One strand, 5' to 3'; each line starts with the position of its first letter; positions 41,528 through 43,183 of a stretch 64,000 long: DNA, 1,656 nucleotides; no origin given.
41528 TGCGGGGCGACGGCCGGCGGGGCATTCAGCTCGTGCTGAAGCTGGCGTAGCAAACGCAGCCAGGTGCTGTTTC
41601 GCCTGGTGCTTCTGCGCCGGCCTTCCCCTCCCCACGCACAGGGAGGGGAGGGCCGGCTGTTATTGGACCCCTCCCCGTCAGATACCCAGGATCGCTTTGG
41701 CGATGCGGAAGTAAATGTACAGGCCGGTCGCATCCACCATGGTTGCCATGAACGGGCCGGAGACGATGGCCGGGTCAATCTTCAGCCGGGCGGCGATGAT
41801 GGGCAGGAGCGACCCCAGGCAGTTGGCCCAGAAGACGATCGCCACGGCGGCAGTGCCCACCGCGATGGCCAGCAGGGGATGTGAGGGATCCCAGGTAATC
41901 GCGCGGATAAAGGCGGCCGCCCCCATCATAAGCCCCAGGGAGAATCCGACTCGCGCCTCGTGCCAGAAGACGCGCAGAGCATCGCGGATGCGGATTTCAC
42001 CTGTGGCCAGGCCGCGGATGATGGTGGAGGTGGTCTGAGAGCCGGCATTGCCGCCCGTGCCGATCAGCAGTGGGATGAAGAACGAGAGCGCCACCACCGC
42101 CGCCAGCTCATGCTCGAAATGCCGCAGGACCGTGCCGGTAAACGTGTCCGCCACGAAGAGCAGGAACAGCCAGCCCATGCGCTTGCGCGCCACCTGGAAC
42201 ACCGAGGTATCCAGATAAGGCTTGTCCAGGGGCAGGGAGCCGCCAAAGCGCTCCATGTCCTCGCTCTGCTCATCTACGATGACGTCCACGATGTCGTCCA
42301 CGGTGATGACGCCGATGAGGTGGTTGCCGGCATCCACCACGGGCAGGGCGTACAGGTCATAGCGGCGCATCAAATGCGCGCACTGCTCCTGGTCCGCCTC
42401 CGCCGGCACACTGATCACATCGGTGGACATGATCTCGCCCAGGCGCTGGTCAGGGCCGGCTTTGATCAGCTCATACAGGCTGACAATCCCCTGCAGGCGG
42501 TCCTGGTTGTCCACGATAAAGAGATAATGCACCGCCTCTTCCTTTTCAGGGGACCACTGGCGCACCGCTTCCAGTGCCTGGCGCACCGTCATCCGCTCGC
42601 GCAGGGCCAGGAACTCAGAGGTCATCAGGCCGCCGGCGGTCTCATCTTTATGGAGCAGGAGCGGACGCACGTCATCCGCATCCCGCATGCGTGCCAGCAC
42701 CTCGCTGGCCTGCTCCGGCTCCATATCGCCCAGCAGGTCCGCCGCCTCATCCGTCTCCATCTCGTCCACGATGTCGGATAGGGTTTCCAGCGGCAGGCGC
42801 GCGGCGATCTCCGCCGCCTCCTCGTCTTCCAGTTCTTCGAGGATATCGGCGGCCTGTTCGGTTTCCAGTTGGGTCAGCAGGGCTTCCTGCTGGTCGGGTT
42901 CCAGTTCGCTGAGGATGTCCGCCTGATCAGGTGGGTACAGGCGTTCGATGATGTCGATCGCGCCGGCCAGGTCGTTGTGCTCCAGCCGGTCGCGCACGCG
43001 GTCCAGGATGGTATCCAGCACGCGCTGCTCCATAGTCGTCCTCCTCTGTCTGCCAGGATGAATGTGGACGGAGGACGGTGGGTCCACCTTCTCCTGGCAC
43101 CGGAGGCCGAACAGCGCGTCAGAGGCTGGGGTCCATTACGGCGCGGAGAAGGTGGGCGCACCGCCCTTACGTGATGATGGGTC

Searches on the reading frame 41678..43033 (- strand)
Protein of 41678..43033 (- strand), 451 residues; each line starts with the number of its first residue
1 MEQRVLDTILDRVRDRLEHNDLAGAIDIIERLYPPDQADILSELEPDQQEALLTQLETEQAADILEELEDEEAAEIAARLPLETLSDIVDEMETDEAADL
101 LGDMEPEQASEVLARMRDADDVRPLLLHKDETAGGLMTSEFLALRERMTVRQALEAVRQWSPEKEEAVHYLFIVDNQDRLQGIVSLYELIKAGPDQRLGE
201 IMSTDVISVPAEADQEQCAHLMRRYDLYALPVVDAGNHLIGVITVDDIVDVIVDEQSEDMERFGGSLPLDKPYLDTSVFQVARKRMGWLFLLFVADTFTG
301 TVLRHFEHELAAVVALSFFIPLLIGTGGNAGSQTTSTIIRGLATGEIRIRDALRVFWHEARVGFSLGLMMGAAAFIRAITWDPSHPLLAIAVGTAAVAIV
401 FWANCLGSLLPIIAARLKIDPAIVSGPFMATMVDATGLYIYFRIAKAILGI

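Call 10: search_protein_families(library=pfam, proteins=[window:41678-43033:-])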
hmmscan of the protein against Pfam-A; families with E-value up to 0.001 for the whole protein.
window:41678-43033:- (451 aa): 4 families
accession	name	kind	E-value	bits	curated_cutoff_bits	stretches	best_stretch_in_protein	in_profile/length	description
PF01769.21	MgtE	-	5.6e-37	127.2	27.6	1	320-443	1-124/125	Divalent cation transporter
PF00571.33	CBS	-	1.3e-23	83.4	24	2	199-253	2-56/57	CBS domain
PF03448.22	MgtE_N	-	6.5e-19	68.8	25.9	1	33-120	2-91/102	MgtE intracellular N domain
PF14841.11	FliG_M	-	1.3e-08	35.3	25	0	52-80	19-47/76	FliG middle domain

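Call 13: find_related_loci(query=window:41678-43033:-, collection=genome_contigs, flank=4000)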
Query window:41678-43033:- (451 aa) in genome_contigs; peptide patterns used: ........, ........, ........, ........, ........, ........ (x = any residue, [..] = any of these).
197 stretches matched a pattern; 8 encode a relative of the query (tblastn E <= 1e-3); 8 distinct loci.
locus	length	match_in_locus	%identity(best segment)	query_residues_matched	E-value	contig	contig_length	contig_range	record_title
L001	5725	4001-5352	98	1-451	0e+0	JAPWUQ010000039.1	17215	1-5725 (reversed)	MAG: Anaerolineae bacterium isolate RSWS7 scaffold_500_c1, whole genome shotgun sequence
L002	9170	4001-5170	37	32-448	2e-90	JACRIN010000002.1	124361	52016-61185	MAG: Planctomycetota bacterium isolate NC_groundwater_1804_Pr3_B-0.1um_70_16 SR-2_scaffold_141_8378, whole genome shotgu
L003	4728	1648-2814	35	32-434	3e-59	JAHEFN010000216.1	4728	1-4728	MAG: Gemmatimonadetes bacterium isolate Ww334 NODE_66536_length_4728_cov_2.163881, whole genome shotgun sequence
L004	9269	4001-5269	31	29-449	2e-54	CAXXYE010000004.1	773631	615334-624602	MAG: Candidatus Hydrogenedentota bacterium isolate 9f1eef2f-e61c-44ad-add1-0a006c8246d5 genome assembly, contig: contig_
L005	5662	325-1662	37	13-451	1e-90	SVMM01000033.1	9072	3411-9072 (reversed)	MAG: Oscillospiraceae bacterium isolate SIG513 NODE_3697_length_9072_cov_12.389883, whole genome shotgun sequence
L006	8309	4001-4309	59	268-370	6e-32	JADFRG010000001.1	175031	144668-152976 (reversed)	MAG: Chloroflexota bacterium isolate B84T3L11 B84T3L11_NODE14, whole genome shotgun sequence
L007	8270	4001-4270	31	165-248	9e-6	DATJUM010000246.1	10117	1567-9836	MAG TPA_asm: Rhizomicrobium sp. isolate SMAG_U15046 k141_607091, whole genome shotgun sequence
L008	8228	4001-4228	32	169-244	2e-5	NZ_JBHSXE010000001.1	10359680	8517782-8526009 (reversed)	Actinomadura yumaensis strain JCM 3369 GCM70025891_17, whole genome shotgun sequence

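Call 15: find_homologous_proteins(query=window:41678-43033:-, max_evalue=1e-60)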
Query window:41678-43033:- (451 aa): 5289 proteins with E <= 1e-60 among 8000 candidates; the best 120 are listed.
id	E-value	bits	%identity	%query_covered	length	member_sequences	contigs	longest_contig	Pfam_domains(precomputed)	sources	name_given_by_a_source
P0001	2.6e-283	958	98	100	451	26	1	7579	PF01769.22,PF14841.12,PF00571.34,PF03448.23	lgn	-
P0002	6.3e-196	670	70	100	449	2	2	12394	PF01769.22,PF14841.12,PF00571.34,PF03448.23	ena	-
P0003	4.1e-195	667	68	100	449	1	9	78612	PF01769.22,PF14841.12,PF00571.34,PF03448.23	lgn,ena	-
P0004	6.4e-195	666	69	100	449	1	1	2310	PF01769.22,PF14841.12,PF00571.34,PF03448.23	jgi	-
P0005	1.7e-194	665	69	100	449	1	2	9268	PF01769.22,PF14841.12,PF00571.34,PF03448.23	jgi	jgi:magnesium transporter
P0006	4.6e-189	647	66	100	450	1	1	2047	PF01769.22,PF14841.12,PF00571.34,PF03448.23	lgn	-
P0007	2.9e-185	635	67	100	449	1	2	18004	PF01769.22,PF14841.12,PF00571.34,PF03448.23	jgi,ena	-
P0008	3.5e-183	628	66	100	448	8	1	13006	PF01769.22,PF14841.12,PF00571.34,PF03448.23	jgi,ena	-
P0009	2.2e-182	625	65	100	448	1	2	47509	PF01769.22,PF14841.12,PF00571.34,PF03448.23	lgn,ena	-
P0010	6.2e-182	624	65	100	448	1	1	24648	PF01769.22,PF14841.12,PF00571.34,PF03448.23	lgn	-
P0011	9.4e-182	623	65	100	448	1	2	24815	PF01769.22,PF14841.12,PF00571.34,PF03448.23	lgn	-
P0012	2.1e-179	615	64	100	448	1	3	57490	PF01769.22,PF14841.12,PF00571.34,PF03448.23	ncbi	ncbi:MAG: magnesium transporter [Anaerolineae bacterium]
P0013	2.2e-179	615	65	100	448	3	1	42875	PF01769.22,PF14841.12,PF00571.34,PF03448.23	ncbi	ncbi:MAG: magnesium transporter [Anaerolineae bacterium]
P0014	4.4e-179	614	64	100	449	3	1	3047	PF01769.22,PF14841.12,PF00571.34,PF03448.23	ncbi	-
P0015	5.7e-179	614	64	100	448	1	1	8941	PF01769.22,PF14841.12,PF00571.34,PF03448.23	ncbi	ncbi:MAG: magnesium transporter [Anaerolineae bacterium]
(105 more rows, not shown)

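Call 18: find_related_loci(query=A1, collection=metagenome_contigs, flank=3000)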
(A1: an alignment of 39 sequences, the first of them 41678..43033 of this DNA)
Query A1 (451 aa) in metagenome_contigs; peptide patterns used: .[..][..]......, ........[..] (x = any residue, [..] = any of these).
600 stretches matched a pattern (row limit reached: there are more); 584 encode a relative of the query (tblastn E <= 1e-3); the best 80 are kept; 80 distinct loci.
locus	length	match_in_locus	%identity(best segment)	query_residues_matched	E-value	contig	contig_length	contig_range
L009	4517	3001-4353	98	1-451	0e+0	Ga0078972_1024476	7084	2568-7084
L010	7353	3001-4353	98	1-451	0e+0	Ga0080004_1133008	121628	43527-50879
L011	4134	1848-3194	63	1-451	0e+0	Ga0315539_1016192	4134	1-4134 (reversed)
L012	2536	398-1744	61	1-451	0e+0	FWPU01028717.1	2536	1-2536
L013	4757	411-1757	60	1-451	8e-174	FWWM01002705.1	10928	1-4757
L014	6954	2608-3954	62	1-451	2e-171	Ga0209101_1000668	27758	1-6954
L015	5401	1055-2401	61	1-451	4e-172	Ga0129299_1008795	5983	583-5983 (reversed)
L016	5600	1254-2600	58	1-451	3e-169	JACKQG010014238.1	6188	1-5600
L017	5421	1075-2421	56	1-451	8e-165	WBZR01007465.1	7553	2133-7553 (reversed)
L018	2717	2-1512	58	1-451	4e-174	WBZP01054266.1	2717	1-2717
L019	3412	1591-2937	58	1-451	8e-171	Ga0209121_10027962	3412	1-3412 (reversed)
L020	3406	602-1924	58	9-451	6e-170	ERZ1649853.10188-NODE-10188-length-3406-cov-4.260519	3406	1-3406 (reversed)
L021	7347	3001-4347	62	1-451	3e-162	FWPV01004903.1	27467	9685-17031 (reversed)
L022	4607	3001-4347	59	1-451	9e-165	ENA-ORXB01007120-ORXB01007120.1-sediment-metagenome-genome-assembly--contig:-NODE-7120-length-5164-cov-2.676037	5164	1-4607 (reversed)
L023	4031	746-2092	56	1-451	1e-166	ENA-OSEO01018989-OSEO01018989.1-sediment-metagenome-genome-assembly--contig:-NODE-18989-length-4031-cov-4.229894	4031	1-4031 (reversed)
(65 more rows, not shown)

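Call 39: find_encoding_contigs(protein=P0002, flank=2000, max_places=2)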
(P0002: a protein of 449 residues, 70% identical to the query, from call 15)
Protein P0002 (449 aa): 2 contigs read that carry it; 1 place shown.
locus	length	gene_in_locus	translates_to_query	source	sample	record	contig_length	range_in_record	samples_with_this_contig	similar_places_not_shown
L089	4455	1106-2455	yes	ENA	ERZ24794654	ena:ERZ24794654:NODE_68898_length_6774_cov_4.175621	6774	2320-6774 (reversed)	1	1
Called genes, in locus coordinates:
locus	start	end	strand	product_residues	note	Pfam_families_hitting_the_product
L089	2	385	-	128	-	?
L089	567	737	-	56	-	-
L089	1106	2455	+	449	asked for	PF03448:MgtE_N, PF14841:FliG_M (faint), PF00571:CBS, PF01769:MgtE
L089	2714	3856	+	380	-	PF00288:GHMP_kinases_N, PF08544:GHMP_kinases_C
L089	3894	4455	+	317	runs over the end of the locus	PF00483:NTP_transferase, PF01128:IspD (weak), PF12804:NTP_transf_3, PF25084:LbH_EIF2B (weak), PF25087:GMPPB_C, PF00132:Hexapep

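Call 40: find_encoding_contigs(protein=P0003, flank=2000, max_places=2)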
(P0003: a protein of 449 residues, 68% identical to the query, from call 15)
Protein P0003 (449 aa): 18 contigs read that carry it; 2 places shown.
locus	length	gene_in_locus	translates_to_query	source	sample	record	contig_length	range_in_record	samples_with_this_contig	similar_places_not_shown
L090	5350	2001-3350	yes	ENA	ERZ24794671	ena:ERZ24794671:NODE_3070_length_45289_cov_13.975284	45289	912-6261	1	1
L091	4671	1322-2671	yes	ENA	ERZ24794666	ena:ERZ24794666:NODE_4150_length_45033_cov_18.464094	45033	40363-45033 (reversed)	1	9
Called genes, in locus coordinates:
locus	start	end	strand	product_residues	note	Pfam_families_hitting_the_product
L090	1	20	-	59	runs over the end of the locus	-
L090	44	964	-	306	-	PF13240:Zn_Ribbon_1, PF01987:AIM24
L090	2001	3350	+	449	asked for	PF14841:FliG_M (faint), PF03448:MgtE_N, PF00571:CBS, PF01769:MgtE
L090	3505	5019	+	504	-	PF13506:Glyco_transf_21, PF13641:Glyco_tranf_2_3, PF00535:Glycos_transf_2, PF13632:Glyco_trans_2_3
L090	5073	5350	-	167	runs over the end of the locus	PF14584:DUF4446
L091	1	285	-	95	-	?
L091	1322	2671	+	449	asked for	PF14841:FliG_M (faint), PF03448:MgtE_N, PF00571:CBS, PF01769:MgtE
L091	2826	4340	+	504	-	PF13506:Glyco_transf_21, PF13641:Glyco_tranf_2_3, PF00535:Glycos_transf_2, PF13632:Glyco_trans_2_3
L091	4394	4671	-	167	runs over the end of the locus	PF14584:DUF4446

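Call 41: find_encoding_contigs(protein=P0005, flank=2000, max_places=2)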
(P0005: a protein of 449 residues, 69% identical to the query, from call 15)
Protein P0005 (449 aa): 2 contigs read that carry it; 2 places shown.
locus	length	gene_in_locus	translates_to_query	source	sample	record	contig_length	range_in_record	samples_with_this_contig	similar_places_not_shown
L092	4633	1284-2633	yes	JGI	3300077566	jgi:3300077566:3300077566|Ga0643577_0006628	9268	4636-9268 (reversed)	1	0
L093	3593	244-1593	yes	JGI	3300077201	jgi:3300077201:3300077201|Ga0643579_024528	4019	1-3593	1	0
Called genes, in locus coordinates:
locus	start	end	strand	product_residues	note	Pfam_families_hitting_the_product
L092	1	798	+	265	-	?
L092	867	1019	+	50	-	-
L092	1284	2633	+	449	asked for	PF03448:MgtE_N, PF14841:FliG_M (faint), PF00571:CBS, PF01769:MgtE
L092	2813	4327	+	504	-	PF13506:Glyco_transf_21, PF13641:Glyco_tranf_2_3, PF00535:Glycos_transf_2, PF13632:Glyco_trans_2_3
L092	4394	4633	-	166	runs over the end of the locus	PF14584:DUF4446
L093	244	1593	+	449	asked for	PF03448:MgtE_N, PF14841:FliG_M (faint), PF00571:CBS, PF01769:MgtE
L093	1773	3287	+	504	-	PF13506:Glyco_transf_21, PF13641:Glyco_tranf_2_3, PF00535:Glycos_transf_2, PF13632:Glyco_trans_2_3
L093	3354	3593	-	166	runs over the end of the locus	PF14584:DUF4446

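Call 42: find_encoding_contigs(protein=P0007, flank=2000, max_places=2)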
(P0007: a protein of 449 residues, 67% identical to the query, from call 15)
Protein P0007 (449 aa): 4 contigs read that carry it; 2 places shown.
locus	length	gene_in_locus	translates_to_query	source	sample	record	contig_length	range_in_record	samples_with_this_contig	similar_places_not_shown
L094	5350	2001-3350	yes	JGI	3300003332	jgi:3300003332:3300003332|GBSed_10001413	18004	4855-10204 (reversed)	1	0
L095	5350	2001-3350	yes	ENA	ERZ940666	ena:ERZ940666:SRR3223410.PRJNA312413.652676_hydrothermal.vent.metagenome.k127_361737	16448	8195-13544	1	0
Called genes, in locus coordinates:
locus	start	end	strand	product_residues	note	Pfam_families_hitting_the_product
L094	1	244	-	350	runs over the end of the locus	PF00356:LacI, PF00532:Peripla_BP_1, PF13407:Peripla_BP_4, PF13377:Peripla_BP_3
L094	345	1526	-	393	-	PF13439:Glyco_transf_4, PF13579:Glyco_trans_4_4, PF20706:GT4-conflict, PF00534:Glycos_transf_1, PF13692:Glyco_trans_1_4, PF13524:Glyco_trans_1_2 (weak)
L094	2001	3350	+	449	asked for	PF14841:FliG_M (faint), PF03448:MgtE_N, PF00571:CBS, PF01769:MgtE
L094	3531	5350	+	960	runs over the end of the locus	PF00690:Cation_ATPase_N, PF00122:E1-E2_ATPase, PF13246:Cation_ATPase, PF00702:Hydrolase, PF12710:HAD (weak), PF08282:Hydrolase_3 (faint), PF00689:Cation_ATPase_C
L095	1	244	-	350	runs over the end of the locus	PF00356:LacI, PF00532:Peripla_BP_1, PF13407:Peripla_BP_4, PF13377:Peripla_BP_3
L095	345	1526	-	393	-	PF13439:Glyco_transf_4, PF13579:Glyco_trans_4_4, PF20706:GT4-conflict, PF00534:Glycos_transf_1, PF13692:Glyco_trans_1_4, PF13524:Glyco_trans_1_2 (weak)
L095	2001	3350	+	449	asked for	PF14841:FliG_M (faint), PF03448:MgtE_N, PF00571:CBS, PF01769:MgtE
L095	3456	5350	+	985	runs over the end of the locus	PF00690:Cation_ATPase_N, PF00122:E1-E2_ATPase, PF13246:Cation_ATPase, PF00702:Hydrolase, PF12710:HAD (weak), PF08282:Hydrolase_3 (faint), PF00689:Cation_ATPase_C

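Call 54: find_encoding_contigs(protein=P0008, flank=1500, max_places=1)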
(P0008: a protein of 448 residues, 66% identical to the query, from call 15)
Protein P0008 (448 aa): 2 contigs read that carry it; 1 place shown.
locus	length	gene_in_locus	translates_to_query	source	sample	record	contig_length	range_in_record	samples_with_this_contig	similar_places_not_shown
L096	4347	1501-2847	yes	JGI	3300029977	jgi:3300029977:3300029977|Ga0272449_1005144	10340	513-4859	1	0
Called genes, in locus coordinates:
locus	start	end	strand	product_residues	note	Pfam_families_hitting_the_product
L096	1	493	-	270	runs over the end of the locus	PF00795:CN_hydrolase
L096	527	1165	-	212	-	PF12804:NTP_transf_3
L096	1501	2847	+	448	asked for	PF14841:FliG_M (faint), PF03448:MgtE_N, PF00571:CBS, PF01769:MgtE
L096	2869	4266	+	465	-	PF00941:FAD_binding_5, PF03450:CO_deh_flav_C, PF00111:Fer2, PF01799:Fer2_2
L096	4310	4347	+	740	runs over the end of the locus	PF01315:Ald_Xan_dh_C, PF02738:MoCoBD_1, PF20256:MoCoBD_2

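Call 55: find_encoding_contigs(protein=P0009, flank=1500, max_places=1)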
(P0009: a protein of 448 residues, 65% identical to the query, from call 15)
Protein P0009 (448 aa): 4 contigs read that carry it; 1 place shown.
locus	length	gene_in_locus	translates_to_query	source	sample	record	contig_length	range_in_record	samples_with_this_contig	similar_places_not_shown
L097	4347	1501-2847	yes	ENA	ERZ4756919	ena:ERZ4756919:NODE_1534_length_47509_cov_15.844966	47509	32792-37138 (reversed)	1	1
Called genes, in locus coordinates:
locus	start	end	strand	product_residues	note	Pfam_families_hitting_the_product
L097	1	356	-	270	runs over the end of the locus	PF00795:CN_hydrolase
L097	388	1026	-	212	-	PF12804:NTP_transf_3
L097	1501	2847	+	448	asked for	PF03448:MgtE_N, PF14841:FliG_M (faint), PF00571:CBS, PF01769:MgtE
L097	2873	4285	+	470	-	PF00941:FAD_binding_5, PF03450:CO_deh_flav_C, PF00111:Fer2 (weak), PF01799:Fer2_2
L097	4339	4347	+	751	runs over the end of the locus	PF01315:Ald_Xan_dh_C, PF02738:MoCoBD_1, PF20256:MoCoBD_2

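Call 56: find_encoding_contigs(protein=P0010, flank=1500, max_places=1)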
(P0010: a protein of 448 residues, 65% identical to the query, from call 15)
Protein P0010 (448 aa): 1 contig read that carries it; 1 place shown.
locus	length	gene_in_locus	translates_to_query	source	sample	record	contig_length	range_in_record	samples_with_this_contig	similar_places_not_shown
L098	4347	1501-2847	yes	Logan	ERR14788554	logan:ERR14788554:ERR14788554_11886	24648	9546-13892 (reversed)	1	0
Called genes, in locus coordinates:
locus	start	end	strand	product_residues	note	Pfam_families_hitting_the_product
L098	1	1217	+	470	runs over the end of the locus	PF13727:CoA_binding_3, PF02397:Bac_transf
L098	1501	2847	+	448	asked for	PF03448:MgtE_N, PF14841:FliG_M (faint), PF00571:CBS, PF01769:MgtE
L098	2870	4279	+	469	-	PF00941:FAD_binding_5, PF03450:CO_deh_flav_C, PF00111:Fer2, PF01799:Fer2_2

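Call 57: find_encoding_contigs(protein=P0004, flank=1500, max_places=1)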
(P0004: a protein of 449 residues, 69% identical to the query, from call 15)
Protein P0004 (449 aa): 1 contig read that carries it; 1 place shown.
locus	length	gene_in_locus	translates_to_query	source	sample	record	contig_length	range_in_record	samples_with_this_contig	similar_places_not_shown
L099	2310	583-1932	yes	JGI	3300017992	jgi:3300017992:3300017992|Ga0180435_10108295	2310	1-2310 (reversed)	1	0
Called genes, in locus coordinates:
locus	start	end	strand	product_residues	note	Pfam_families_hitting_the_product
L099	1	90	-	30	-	?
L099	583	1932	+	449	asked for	PF03448:MgtE_N, PF14841:FliG_M (faint), PF00571:CBS, PF01769:MgtE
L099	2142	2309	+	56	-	?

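Call 58: find_encoding_contigs(protein=P0006, flank=1500, max_places=1)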
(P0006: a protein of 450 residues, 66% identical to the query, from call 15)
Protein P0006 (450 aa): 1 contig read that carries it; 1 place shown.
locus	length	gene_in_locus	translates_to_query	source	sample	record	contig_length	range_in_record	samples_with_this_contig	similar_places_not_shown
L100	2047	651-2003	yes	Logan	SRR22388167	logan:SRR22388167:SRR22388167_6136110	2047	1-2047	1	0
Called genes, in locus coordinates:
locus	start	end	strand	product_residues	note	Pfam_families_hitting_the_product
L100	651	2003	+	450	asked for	PF03448:MgtE_N, PF14841:FliG_M (faint), PF03448:MgtE_N, PF00571:CBS, PF01769:MgtE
